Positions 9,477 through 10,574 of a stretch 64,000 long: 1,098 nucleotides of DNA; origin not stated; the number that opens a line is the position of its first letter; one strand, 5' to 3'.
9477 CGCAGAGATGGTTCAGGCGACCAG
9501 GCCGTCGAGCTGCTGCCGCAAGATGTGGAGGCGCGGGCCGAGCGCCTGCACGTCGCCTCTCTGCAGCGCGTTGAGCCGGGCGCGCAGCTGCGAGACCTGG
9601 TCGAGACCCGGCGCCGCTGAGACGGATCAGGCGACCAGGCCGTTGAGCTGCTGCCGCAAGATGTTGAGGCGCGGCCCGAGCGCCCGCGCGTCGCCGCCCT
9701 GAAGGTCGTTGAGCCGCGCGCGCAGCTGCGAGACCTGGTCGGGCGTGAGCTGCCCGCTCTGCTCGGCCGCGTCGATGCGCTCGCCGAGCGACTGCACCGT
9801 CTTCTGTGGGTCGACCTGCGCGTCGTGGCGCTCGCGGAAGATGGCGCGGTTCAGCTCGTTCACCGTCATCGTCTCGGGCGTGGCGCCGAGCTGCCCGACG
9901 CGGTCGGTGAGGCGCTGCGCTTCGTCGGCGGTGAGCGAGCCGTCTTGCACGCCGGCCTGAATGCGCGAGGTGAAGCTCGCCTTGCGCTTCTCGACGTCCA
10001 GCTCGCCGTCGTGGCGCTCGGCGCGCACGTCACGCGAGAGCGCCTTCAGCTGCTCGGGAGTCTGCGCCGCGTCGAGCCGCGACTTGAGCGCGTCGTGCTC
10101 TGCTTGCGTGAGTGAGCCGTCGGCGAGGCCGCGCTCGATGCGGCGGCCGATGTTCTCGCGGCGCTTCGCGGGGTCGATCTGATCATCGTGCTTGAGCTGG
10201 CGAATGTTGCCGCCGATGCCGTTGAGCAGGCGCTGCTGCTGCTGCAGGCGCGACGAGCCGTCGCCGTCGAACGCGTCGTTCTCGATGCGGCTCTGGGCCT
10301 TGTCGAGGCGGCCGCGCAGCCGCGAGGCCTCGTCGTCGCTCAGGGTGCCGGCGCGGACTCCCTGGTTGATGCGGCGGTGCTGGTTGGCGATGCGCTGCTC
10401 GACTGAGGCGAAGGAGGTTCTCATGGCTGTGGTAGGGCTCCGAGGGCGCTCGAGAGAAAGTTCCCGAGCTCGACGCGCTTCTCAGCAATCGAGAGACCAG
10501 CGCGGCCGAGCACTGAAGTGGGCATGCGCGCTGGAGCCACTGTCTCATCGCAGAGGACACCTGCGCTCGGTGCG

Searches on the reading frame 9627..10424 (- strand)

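Call 54: search_protein_families(library=pfam, proteins=[window:9627-10424:-], max_evalue=0.0001)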
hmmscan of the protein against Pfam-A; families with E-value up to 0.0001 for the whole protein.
window:9627-10424:- (265 aa): 2 families
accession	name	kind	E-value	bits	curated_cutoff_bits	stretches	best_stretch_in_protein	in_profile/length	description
PF08044.16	DUF1707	-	5.4e-05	23.6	27.6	0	89-132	8-51/53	DUF1707 SHOCT-like domain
PF22888.1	FIMAH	-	6.5e-05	23.9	24.8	0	211-241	2-32/81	FIMAH domain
